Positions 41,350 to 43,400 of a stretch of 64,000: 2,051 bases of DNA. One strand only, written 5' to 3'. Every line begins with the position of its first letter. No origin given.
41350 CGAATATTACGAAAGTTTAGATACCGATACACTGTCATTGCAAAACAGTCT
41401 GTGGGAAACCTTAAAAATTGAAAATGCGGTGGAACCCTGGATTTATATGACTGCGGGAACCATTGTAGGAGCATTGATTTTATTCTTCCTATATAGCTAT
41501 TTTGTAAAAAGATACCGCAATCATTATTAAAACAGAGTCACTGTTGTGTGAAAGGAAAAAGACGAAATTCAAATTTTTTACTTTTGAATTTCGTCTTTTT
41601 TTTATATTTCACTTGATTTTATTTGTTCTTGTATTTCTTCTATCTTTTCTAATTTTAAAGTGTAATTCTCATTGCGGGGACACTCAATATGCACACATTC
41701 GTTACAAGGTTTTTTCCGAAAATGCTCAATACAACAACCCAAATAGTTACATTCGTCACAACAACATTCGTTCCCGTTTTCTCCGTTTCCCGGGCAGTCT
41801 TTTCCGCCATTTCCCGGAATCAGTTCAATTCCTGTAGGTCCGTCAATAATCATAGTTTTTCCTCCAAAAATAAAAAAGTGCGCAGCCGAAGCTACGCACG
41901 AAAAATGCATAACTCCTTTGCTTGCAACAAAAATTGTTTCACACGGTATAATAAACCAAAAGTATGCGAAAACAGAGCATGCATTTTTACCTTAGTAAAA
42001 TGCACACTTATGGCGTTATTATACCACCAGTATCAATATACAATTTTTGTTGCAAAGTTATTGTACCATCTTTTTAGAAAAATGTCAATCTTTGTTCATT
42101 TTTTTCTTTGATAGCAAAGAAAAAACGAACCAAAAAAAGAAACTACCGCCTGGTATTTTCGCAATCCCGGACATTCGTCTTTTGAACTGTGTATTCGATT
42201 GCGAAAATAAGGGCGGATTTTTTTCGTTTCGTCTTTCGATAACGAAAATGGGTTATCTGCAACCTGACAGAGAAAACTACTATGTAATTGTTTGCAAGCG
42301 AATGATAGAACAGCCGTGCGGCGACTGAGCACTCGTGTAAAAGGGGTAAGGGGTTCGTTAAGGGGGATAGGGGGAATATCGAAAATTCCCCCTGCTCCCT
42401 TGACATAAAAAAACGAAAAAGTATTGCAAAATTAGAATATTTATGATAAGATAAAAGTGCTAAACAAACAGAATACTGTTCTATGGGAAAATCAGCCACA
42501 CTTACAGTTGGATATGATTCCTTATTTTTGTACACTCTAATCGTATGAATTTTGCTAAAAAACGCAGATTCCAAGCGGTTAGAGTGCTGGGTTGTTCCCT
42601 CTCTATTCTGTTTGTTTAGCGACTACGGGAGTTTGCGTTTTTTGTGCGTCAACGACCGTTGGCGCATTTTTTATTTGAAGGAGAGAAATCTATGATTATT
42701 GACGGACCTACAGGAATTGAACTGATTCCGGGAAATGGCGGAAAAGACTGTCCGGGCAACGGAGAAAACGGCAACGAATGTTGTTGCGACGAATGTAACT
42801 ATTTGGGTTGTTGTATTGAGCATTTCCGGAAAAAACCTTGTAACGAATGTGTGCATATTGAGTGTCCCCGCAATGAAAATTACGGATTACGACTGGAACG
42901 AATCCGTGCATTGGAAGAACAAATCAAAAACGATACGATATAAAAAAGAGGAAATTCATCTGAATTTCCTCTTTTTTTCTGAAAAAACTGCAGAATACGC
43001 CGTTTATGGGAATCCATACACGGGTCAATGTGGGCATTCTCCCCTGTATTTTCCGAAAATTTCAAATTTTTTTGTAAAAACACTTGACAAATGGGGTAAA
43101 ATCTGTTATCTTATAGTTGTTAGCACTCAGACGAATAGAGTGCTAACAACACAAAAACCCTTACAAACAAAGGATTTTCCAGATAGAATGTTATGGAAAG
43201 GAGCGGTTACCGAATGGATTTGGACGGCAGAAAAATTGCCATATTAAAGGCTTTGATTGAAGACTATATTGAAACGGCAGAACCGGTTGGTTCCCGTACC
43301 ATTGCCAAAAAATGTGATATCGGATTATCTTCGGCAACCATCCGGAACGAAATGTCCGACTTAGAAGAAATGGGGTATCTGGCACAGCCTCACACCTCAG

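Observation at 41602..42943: Three-copy family of an unannotated 83-aa, 10-cysteine protein under clear purifying selection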

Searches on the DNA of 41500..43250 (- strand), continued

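Call 57: search_with_rna_model(model_id=R1, sources=[window, L001, L002, L004, L005, L006, L007, L009, L010, L011, L012, L014, L020, L023, L039, L046, L060, L070, L082, L083, L085, L087, L088, L089, L090, L091, L093, L094, L096, L098, L099, L100, L101, L103, L104, L105, L106, L107, L110, L111, L114, L115, L116, L117, L118, L119, L120, L121, L123], max_evalue=0.000001, make_alignment=true)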
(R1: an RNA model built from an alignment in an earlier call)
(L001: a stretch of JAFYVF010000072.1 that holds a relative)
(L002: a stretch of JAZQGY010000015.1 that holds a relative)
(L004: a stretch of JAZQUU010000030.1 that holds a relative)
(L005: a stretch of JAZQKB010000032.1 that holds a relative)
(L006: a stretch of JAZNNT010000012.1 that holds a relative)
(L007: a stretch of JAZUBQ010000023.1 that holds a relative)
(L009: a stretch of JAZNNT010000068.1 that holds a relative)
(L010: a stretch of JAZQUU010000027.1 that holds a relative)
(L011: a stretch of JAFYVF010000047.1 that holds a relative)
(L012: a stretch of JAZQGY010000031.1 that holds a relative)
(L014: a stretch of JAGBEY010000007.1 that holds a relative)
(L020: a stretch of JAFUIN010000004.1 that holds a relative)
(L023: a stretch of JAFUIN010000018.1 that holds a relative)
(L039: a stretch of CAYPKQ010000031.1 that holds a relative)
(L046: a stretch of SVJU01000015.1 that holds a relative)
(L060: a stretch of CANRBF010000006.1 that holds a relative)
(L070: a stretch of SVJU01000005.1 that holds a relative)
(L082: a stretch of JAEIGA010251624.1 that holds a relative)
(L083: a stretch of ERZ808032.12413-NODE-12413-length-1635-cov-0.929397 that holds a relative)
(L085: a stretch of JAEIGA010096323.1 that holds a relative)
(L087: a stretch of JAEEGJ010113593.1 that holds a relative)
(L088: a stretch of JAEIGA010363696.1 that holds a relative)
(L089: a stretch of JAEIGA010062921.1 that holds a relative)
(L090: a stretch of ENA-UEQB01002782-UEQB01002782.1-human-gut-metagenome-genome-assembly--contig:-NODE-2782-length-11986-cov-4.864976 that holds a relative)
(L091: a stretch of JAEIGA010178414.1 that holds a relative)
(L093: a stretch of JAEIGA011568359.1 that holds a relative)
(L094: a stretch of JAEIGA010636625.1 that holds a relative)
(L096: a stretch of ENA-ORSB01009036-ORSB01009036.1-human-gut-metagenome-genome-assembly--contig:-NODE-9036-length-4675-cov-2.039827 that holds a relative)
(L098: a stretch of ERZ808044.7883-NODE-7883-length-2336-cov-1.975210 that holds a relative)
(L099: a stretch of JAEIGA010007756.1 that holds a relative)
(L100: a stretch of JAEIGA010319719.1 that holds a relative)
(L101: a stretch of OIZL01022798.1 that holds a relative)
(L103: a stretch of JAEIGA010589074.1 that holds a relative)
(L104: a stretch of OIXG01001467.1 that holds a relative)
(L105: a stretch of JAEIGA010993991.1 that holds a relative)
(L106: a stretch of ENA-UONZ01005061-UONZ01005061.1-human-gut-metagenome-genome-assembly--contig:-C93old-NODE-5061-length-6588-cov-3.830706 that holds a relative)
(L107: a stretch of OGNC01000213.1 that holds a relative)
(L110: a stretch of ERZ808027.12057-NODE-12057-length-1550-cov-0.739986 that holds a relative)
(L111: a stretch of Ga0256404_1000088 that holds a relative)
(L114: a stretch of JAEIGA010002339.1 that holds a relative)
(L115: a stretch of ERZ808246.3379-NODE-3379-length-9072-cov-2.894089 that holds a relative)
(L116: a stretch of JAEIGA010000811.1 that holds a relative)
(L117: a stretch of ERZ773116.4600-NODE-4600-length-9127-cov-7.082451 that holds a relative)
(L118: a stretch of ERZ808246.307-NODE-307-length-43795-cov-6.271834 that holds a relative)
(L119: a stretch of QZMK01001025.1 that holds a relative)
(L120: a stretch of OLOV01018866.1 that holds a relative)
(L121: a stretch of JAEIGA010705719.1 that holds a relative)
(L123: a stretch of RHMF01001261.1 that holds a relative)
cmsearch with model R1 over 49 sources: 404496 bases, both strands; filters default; matches with E-value up to 0.000001: 57.
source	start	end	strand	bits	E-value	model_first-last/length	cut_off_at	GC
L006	2536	2707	+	184.6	2e-34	1-173/173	no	0.37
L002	5829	6000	+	180.7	1.2e-33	1-173/173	no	0.37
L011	2235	2407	+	177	6.9e-33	1-173/173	no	0.36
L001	4948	5117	+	168.5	3.5e-31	1-173/173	no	0.35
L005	5831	6000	+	168.1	4.3e-31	1-173/173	no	0.35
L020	5825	5998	+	162.6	5.2e-30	1-173/173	no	0.35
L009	2600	2771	+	154.7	2.1e-28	1-173/173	no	0.36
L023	5826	5997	+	153.7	3.3e-28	1-173/173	no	0.37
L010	5827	6000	+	128.4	3.9e-23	1-173/173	no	0.35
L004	5828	6000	+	128.1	4.6e-23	1-173/173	no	0.39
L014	5827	6003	+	125.1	1.8e-22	1-173/173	no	0.37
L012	5825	6003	+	122.1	7.3e-22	1-173/173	no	0.36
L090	11365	11544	+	116.2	1.1e-20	1-173/173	no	0.36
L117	4721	4897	-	100.7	1.4e-17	1-173/173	no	0.43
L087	2257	2438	+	98.7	3.7e-17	1-173/173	no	0.42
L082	25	216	-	98.7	3.7e-17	1-173/173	no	0.39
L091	3077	3258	-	96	1.3e-16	1-173/173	no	0.41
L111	6622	6809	-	93.5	4.2e-16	1-173/173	no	0.37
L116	4145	4338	-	91.8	9e-16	1-173/173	no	0.39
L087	734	914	+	90.9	1.3e-15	1-173/173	no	0.41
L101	182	370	-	88.1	5e-15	1-173/173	no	0.47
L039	5812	6000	+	87.5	6.4e-15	1-173/173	no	0.35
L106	100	283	-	86.8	9.1e-15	1-173/173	no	0.42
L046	5819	5998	+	85.4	1.7e-14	1-173/173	no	0.32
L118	38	225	-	84.9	2.2e-14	1-173/173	no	0.36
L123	10854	11042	-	82.8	5.8e-14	1-173/173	no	0.37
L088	1726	1908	-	82.4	6.9e-14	1-173/173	no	0.4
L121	43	242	+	82.4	6.9e-14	1-173/173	no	0.35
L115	3674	3856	+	81.5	1e-13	1-173/173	no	0.42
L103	438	631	+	80.6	1.6e-13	1-173/173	no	0.38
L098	346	542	+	80.5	1.7e-13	1-173/173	no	0.38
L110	868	1060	-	77.2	7.9e-13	1-173/173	no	0.35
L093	375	565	+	74.3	3e-12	1-173/173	no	0.35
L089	4264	4441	+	74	3.3e-12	1-173/173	no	0.39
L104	14265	14445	-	73.3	4.7e-12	1-173/173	no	0.34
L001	5591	5798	+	72.8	5.9e-12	1-173/173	no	0.35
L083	1191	1380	+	71.7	9.7e-12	1-173/173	no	0.41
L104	14047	14238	-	71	1.4e-11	1-173/173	no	0.35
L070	5812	6000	+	68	5.3e-11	1-173/173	no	0.33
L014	6287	6480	+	66.8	9.7e-11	1-173/173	no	0.37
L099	8915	9105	-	65.9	1.4e-10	1-173/173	no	0.31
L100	352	544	+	65.8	1.5e-10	1-173/173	no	0.34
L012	6287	6480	+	64.5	2.8e-10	1-173/173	no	0.37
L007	5772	6000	+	63.7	4e-10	1-173/173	no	0.4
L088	1494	1687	-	61.1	1.4e-09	1-173/173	no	0.4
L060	5810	6001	+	61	1.4e-09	1-173/173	no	0.38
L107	3383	3578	+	59.7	2.5e-09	1-173/173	no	0.4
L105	186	397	+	57.6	6.8e-09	1-173/173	no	0.39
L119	2227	2414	+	55.7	1.6e-08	1-173/173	no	0.35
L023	6298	6486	+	55.6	1.7e-08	1-173/173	no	0.37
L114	2312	2504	+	55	2.3e-08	1-173/173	no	0.36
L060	4880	5070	+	53.5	4.4e-08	1-173/173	no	0.38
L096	2515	2702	-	52.8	6.2e-08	1-173/173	no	0.35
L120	1481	1670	-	51.9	9.6e-08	1-173/173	no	0.41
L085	91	277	+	49.5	2.9e-07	1-173/173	no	0.42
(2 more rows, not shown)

Alignment A5: 57 matches aligned to the model, 382 columns, each read 5' to 3' on its own strand. Consensus structure (alignment columns), stored with it:
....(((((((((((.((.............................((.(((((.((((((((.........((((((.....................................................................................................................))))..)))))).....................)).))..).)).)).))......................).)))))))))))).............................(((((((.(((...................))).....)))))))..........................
